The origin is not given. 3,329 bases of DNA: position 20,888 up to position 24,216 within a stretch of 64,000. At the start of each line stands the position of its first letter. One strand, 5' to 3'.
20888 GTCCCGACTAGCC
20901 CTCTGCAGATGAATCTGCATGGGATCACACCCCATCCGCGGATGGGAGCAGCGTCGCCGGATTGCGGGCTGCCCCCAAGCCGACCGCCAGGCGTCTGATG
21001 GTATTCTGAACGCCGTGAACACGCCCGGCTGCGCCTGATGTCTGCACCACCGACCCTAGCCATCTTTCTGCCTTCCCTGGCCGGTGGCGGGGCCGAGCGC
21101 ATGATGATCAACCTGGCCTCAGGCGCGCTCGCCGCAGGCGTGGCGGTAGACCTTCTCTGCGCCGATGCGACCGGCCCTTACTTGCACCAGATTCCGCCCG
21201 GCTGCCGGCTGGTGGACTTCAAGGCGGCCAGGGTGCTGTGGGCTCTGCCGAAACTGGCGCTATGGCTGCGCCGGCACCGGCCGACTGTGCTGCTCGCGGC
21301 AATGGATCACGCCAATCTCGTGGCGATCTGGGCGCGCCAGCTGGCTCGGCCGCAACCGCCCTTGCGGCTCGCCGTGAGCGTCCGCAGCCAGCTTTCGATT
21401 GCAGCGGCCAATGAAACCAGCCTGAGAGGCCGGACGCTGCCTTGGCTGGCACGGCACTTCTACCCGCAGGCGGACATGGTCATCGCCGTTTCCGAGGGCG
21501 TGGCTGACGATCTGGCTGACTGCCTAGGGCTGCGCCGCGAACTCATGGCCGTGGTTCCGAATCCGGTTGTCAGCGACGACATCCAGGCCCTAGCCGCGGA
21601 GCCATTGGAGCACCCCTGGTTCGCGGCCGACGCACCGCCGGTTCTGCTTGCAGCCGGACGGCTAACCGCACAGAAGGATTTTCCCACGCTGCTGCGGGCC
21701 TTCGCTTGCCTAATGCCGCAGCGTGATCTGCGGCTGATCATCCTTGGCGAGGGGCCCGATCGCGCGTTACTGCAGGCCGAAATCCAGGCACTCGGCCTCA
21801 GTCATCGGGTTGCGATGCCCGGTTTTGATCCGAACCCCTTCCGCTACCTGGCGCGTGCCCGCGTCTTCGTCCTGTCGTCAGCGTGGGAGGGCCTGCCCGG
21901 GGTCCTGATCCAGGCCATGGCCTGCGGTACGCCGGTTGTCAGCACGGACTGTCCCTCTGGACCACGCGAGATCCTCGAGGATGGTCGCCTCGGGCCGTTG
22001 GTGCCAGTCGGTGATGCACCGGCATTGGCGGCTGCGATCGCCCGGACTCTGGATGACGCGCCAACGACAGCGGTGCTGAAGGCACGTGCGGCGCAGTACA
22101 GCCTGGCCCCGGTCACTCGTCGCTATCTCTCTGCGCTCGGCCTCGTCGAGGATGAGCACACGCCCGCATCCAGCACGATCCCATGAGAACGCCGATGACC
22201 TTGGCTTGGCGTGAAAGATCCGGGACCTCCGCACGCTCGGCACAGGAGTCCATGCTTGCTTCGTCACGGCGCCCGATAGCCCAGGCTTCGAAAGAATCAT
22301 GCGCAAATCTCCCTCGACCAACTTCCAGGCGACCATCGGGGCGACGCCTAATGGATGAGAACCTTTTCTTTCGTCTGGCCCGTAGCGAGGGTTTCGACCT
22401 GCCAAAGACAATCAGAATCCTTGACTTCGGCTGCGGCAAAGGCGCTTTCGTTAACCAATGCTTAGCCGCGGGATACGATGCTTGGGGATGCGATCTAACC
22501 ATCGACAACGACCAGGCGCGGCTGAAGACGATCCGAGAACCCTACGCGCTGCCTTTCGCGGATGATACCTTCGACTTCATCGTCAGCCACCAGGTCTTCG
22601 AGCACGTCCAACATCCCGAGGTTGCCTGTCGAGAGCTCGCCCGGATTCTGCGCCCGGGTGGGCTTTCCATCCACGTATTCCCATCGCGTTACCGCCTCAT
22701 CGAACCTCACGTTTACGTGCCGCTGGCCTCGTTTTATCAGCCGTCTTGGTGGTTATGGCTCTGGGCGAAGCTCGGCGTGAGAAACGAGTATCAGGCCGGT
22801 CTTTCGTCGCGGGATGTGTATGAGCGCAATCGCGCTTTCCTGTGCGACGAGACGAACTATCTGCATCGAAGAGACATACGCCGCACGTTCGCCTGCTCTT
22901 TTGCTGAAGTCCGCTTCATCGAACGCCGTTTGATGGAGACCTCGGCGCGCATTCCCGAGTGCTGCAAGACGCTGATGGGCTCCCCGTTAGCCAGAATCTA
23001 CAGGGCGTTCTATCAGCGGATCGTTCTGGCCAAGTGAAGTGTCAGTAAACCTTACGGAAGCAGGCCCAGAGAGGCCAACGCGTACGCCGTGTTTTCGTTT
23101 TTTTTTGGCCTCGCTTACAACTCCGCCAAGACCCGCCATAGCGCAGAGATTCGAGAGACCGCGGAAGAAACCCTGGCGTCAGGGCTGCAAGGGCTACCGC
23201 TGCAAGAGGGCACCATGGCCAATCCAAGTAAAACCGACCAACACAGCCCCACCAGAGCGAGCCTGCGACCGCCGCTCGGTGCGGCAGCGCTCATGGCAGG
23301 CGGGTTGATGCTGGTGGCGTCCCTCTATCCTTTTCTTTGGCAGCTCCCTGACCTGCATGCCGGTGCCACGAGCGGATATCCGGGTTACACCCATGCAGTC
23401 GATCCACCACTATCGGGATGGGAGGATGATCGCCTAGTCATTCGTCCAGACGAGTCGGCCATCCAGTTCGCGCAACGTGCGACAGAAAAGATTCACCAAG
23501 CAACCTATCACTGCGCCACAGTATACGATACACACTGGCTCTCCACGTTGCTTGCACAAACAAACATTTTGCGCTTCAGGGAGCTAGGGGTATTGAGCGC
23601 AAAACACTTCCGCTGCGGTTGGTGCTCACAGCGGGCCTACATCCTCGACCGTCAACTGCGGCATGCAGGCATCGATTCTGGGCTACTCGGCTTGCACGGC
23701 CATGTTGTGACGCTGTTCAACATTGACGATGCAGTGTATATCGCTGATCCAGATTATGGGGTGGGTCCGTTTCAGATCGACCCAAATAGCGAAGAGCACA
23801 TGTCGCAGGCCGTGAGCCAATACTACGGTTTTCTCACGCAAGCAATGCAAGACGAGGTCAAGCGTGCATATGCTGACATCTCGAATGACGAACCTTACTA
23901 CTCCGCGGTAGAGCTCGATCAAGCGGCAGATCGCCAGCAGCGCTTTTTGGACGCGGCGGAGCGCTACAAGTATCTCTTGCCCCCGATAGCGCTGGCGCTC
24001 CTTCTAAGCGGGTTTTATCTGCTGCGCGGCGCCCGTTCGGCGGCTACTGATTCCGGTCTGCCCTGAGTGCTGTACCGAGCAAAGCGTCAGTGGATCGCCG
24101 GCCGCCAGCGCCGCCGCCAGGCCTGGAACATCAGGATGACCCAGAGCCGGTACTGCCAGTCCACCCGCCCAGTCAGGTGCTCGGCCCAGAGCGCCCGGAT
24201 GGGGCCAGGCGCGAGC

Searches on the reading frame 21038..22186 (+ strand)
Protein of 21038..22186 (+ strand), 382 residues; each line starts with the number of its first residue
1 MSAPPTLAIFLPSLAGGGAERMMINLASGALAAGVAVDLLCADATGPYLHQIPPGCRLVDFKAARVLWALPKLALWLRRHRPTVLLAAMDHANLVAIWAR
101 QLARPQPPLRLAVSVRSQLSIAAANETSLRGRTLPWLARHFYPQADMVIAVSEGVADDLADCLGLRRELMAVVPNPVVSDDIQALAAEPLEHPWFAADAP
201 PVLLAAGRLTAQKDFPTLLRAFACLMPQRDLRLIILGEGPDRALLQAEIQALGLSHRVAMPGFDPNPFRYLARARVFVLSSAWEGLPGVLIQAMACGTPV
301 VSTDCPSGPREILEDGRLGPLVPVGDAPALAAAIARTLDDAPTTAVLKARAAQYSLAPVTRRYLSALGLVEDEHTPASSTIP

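Call 15: search_protein_families(library=pfam, proteins=[window:21038-22186:+])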
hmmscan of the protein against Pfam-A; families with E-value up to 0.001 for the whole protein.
window:21038-22186:+ (382 aa): 5 families
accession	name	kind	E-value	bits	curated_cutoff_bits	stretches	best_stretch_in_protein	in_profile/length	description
PF13692.12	Glyco_trans_1_4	-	1e-34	120.3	27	1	201-340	2-142/142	Glycosyl transferases group 1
PF00534.26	Glycos_transf_1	-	4.4e-34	117.9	26.4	1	198-352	13-170/172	Glycosyl transferases group 1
PF13439.12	Glyco_transf_4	-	8.3e-21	75.2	28.5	1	17-177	2-166/170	Glycosyltransferase Family 4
PF13579.12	Glyco_trans_4_4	-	2.2e-15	57.8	29.7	1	17-175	1-157/158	Glycosyl transferase 4-like domain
PF20706.3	GT4-conflict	-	3.5e-08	33.3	26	1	137-343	139-360/385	Family 4 Glycosyltransferase in conflict systems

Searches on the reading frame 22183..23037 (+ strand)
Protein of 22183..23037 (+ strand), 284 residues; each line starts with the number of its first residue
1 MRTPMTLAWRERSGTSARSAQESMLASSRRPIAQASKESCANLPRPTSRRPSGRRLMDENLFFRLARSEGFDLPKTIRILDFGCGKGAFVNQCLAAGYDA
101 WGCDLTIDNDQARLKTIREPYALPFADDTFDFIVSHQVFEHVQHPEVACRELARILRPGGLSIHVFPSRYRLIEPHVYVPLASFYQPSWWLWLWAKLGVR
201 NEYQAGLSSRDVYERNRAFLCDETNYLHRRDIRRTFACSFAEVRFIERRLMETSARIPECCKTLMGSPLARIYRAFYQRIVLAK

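Call 32: search_protein_families(library=pfam, proteins=[window:22183-23037:+], max_evalue=0.00001)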
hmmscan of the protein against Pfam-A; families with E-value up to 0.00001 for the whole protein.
window:22183-23037:+ (284 aa): 5 families
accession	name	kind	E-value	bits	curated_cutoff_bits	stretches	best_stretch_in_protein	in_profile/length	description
PF13489.12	Methyltransf_23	-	4.6e-17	62.7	27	1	72-170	19-122/164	Methyltransferase domain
PF08241.18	Methyltransf_11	-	7e-17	62.3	21.2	1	80-161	1-92/95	Methyltransferase domain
PF13649.12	Methyltransf_25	-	1.6e-11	45.2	27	1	79-160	1-97/97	Methyltransferase domain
PF08242.18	Methyltransf_12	-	2.2e-10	41.6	30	1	80-161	1-97/98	Methyltransferase domain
PF13847.12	Methyltransf_31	-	1.7e-07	31.4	27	0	123-163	66-108/145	Methyltransferase domain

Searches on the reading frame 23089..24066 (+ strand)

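Call 32: search_protein_families(library=pfam, proteins=[window:23089-24066:+], max_evalue=0.00001)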
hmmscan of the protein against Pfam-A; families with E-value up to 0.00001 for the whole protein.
window:23089-24066:+ (325 aa): 0 families

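Call 36: search_protein_families(library=ncbifam, proteins=[window:23089-24066:+], max_evalue=1e-10)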
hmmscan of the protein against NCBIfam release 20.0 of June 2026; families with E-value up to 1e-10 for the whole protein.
window:23089-24066:+ (325 aa): 0 families

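Call 54: search_protein_families(library=pfam, proteins=[window:23089-24066:+], max_evalue=1)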
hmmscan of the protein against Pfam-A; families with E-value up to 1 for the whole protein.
window:23089-24066:+ (325 aa): 1 family
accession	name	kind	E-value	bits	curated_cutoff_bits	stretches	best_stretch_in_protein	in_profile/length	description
PF00797.23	Acetyltransf_2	-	0.22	11.7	22.8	0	204-235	87-118/240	N-acetyltransferase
